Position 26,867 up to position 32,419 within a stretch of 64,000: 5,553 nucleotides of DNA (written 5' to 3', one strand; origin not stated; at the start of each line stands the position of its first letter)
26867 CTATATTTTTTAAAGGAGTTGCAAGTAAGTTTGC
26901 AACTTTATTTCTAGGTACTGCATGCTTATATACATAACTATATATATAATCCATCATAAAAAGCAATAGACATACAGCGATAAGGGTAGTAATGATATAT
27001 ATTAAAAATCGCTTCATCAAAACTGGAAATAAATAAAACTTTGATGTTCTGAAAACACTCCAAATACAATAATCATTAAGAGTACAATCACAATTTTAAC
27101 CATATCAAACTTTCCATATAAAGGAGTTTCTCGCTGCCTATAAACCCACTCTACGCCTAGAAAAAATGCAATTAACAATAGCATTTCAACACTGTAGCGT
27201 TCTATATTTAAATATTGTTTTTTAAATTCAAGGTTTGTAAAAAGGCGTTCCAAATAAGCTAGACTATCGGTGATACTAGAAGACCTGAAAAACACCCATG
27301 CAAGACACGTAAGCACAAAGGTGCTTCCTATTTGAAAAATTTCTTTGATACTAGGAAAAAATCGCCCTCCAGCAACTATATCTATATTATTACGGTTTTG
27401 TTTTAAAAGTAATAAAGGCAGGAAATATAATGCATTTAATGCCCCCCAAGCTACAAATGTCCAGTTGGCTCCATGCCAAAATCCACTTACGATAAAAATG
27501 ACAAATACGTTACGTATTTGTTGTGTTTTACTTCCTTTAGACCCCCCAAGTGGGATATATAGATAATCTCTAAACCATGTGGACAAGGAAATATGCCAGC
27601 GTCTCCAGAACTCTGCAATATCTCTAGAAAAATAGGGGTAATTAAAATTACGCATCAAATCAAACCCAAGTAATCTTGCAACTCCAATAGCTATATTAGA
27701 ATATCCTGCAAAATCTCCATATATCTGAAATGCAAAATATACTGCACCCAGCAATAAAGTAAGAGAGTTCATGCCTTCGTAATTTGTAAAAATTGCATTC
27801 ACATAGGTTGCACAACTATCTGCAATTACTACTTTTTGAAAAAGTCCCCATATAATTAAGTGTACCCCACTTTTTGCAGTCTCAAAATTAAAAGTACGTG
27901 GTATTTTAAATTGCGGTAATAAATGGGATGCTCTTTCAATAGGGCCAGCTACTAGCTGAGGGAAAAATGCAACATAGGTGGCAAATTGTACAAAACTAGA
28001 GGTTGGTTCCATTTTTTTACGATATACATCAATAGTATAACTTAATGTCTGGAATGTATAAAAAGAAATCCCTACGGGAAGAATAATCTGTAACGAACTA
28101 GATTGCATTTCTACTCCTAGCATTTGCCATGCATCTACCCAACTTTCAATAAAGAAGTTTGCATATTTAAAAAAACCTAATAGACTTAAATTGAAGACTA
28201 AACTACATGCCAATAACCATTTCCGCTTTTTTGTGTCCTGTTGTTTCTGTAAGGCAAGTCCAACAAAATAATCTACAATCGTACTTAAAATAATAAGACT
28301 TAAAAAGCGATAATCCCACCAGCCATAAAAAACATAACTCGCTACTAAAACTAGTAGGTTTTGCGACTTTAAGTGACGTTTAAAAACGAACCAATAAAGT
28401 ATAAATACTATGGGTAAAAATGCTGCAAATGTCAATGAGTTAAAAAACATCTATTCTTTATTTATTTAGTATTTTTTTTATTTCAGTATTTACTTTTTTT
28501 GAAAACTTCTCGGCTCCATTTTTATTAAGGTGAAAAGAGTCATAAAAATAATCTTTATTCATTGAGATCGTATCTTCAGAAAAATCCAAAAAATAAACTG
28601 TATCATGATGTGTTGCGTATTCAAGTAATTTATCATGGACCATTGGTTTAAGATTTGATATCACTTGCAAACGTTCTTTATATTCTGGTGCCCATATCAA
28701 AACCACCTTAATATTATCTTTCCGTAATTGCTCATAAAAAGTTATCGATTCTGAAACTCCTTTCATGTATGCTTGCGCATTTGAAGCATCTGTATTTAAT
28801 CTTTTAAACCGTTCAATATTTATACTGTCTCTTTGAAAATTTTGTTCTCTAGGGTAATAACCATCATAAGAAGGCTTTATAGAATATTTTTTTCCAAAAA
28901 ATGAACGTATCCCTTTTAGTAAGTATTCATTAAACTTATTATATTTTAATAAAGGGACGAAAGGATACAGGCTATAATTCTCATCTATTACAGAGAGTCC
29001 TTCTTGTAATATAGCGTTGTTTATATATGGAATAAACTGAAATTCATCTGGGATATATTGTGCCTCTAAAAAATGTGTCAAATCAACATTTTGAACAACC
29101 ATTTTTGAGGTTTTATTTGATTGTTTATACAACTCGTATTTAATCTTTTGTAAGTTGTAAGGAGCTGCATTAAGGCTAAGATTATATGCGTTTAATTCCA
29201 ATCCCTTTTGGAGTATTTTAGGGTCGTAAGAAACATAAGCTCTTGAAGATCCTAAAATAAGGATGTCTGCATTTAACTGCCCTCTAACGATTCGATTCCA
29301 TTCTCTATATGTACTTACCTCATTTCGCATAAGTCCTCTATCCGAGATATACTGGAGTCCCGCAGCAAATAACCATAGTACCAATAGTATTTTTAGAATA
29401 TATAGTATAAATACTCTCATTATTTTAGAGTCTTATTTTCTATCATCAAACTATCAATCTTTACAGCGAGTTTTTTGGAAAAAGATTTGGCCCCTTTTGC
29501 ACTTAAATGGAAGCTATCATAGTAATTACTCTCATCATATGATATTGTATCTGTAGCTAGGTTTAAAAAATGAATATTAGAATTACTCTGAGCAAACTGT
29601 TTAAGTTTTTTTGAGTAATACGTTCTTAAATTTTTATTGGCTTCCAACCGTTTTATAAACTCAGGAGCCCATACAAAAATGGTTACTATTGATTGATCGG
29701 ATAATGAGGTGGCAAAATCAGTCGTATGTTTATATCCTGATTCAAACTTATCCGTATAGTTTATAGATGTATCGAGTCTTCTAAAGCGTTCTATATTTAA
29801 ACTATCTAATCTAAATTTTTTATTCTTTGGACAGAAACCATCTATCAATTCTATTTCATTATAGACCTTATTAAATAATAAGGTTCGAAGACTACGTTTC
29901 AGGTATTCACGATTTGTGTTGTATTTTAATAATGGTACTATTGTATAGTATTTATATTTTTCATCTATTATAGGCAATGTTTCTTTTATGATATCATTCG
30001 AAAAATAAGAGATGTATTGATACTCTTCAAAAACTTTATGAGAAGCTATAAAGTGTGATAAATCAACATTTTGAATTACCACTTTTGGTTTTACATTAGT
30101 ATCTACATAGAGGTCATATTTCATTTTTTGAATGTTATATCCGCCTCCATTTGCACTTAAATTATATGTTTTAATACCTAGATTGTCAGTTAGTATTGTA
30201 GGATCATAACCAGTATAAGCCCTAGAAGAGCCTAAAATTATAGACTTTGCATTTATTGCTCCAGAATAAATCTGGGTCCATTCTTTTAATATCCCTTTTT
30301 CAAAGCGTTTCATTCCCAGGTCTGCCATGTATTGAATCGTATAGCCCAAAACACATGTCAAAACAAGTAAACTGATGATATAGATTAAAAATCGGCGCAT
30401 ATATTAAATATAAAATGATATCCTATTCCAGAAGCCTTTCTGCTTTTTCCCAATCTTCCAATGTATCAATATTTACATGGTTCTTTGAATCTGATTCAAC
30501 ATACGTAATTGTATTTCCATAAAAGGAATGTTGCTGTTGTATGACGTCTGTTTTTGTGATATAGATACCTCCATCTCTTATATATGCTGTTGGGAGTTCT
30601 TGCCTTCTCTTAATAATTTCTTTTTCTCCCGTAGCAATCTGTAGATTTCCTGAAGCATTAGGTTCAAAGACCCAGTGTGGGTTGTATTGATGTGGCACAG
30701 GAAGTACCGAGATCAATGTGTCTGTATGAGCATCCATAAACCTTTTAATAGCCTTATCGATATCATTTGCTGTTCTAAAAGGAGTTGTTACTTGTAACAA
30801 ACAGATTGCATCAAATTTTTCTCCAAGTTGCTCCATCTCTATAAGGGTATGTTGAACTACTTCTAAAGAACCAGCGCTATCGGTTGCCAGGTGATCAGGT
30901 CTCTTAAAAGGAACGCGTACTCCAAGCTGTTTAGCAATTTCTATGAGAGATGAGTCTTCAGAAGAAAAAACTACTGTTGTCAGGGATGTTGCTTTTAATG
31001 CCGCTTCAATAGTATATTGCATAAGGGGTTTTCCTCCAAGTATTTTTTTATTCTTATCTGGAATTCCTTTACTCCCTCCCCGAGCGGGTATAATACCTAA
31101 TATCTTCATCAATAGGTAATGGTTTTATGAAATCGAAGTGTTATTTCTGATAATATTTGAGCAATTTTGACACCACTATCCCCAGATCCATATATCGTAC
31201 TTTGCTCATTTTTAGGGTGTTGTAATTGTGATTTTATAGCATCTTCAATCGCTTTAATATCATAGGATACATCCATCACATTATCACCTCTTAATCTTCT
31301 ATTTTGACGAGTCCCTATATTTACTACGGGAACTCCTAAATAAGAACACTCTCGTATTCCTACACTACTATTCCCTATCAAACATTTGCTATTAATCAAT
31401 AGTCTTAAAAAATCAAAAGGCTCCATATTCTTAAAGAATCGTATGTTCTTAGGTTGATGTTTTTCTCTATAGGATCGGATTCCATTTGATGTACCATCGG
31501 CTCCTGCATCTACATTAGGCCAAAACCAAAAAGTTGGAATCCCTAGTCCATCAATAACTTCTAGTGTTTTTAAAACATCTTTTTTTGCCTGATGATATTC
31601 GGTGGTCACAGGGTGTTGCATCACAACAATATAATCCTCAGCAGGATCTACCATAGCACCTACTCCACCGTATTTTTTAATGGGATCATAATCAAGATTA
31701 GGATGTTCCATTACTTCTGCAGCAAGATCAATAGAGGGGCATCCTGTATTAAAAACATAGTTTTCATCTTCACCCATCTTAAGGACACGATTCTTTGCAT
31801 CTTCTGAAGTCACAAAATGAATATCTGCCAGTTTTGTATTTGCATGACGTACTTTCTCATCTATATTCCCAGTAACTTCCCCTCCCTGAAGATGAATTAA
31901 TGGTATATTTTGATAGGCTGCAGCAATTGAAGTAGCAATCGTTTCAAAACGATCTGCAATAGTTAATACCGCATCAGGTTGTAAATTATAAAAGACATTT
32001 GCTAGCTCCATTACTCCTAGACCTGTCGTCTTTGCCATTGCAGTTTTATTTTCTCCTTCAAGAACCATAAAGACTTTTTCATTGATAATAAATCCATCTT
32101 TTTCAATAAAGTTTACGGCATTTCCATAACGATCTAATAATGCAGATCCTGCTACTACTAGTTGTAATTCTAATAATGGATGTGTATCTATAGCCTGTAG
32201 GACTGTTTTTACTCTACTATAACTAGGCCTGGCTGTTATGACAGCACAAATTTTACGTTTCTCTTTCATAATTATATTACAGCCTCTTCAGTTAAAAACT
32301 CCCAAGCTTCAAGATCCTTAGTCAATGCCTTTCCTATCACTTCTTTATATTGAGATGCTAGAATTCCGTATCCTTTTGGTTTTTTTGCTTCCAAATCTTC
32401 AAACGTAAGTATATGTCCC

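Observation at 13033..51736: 38.7-kb single-strand glycan locus with mixed export logic: Wza/Wzc, Wzm/Wzt, a Wzy_C-family protein, and no Wzx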

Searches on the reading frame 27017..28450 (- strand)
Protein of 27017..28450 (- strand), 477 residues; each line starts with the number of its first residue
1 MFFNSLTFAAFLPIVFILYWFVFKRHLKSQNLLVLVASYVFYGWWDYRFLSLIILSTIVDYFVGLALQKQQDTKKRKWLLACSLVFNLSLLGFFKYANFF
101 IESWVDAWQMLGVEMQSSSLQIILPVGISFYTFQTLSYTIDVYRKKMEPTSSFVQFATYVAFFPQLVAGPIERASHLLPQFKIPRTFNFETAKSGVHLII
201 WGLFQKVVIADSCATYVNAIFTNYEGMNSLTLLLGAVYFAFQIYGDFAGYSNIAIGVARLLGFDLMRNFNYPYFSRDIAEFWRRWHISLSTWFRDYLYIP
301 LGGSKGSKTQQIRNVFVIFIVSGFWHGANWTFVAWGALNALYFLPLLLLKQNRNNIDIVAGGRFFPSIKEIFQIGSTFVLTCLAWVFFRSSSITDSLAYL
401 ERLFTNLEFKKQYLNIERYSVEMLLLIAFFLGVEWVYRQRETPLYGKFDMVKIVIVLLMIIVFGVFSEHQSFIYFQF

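Call 5: search_protein_families(library=pfam, proteins=[window:27017-28450:-], max_evalue=0.001)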
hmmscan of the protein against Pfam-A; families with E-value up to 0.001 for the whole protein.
window:27017-28450:- (477 aa): 2 families
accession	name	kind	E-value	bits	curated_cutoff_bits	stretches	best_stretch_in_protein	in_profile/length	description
PF03062.24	MBOAT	-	2.7e-30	106.2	27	1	151-375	79-323/337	MBOAT, membrane-bound O-acyltransferase family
PF13813.11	MBOAT_2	-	5.7e-05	23.8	25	1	269-329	5-67/85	Membrane bound O-acyl transferase family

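Call 56: search_protein_families(library=ncbifam, proteins=[window:27017-28450:-], max_evalue=0.0001)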
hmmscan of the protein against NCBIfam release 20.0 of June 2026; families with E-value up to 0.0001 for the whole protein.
window:27017-28450:- (477 aa): 1 family
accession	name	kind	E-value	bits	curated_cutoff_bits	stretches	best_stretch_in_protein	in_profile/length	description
TIGR04091.1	LTA_dltB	equivalog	1.3e-44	153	375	1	7-388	12-376/380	D-alanyl-lipoteichoic acid biosynthesis protein DltB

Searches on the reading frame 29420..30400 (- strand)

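Call 4: search_protein_families(library=pfam, proteins=[window:29420-30400:-], max_evalue=0.001)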
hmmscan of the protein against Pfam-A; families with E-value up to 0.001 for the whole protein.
window:29420-30400:- (326 aa): 1 family
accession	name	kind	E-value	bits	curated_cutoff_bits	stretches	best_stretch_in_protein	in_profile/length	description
PF07611.17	DUF1574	-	4.5e-06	26.7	29.1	1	53-302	65-329/342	Protein of unknown function (DUF1574)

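Call 56: search_protein_families(library=ncbifam, proteins=[window:29420-30400:-], max_evalue=0.0001)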
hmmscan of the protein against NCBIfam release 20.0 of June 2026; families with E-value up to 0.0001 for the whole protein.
window:29420-30400:- (326 aa): 0 families

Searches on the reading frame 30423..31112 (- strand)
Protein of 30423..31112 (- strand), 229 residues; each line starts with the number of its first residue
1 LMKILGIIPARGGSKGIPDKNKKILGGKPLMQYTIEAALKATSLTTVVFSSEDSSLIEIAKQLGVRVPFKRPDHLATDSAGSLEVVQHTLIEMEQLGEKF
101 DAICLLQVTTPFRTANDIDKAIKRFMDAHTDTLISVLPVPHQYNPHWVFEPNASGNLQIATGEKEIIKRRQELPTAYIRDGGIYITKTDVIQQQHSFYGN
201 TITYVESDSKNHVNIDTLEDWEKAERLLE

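Call 4: search_protein_families(library=pfam, proteins=[window:30423-31112:-], max_evalue=0.001)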
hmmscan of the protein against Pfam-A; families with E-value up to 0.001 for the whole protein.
window:30423-31112:- (229 aa): 1 family
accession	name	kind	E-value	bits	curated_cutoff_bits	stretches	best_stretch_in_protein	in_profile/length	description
PF02348.25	CTP_transf_3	-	1.2e-21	77.9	22.6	1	6-226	2-204/217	Cytidylyltransferase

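Call 56: search_protein_families(library=ncbifam, proteins=[window:30423-31112:-], max_evalue=0.0001)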
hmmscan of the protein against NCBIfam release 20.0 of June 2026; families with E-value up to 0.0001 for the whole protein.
window:30423-31112:- (229 aa): 6 families
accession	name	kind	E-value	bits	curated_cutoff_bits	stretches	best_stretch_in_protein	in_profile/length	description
TIGR03584.1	PseF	equivalog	1.2e-47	162.4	205.7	1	6-227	2-219/222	pseudaminic acid cytidylyltransferase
NF003952.0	PRK05450.1-5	subfamily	2.4e-16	59.6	193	1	2-132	1-126/250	3-deoxy-manno-octulosonate cytidylyltransferase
NF009905.0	PRK13368.1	subfamily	1.4e-11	44.2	255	1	2-132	1-121/243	3-deoxy-manno-octulosonate cytidylyltransferase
NF003950.0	PRK05450.1-3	subfamily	2.4e-09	36.9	234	1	2-126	1-118/248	3-deoxy-manno-octulosonate cytidylyltransferase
NF003948.0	PRK05450.1-1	equivalog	5.6e-07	29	281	1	2-134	4-129/248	3-deoxy-manno-octulosonate cytidylyltransferase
TIGR00466.1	kdsB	equivalog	2.5e-06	27.1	155.2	1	4-89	3-86/241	3-deoxy-manno-octulosonate cytidylyltransferase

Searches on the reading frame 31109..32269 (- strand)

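Call 4: search_protein_families(library=pfam, proteins=[window:31109-32269:-], max_evalue=0.001)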
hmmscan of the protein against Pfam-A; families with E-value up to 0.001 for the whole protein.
window:31109-32269:- (386 aa): 1 family
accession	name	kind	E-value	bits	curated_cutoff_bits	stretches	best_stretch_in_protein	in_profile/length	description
PF02350.25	Epimerase_2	-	1.4e-67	228.4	30.6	1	26-373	2-346/347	UDP-N-acetylglucosamine 2-epimerase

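Call 56: search_protein_families(library=ncbifam, proteins=[window:31109-32269:-], max_evalue=0.0001)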
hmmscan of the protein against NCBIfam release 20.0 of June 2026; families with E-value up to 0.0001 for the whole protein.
window:31109-32269:- (386 aa): 2 families
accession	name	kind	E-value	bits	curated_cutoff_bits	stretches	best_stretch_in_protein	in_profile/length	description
TIGR03568.1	NeuC_NnaA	equivalog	1.9e-115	385.7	235.9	1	5-373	1-365/365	UDP-N-acetylglucosamine 2-epimerase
TIGR00236.1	wecB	equivalog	9.9e-19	67.7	210.15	1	6-374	2-363/366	non-hydrolyzing UDP-N-acetylglucosamine 2-epimerase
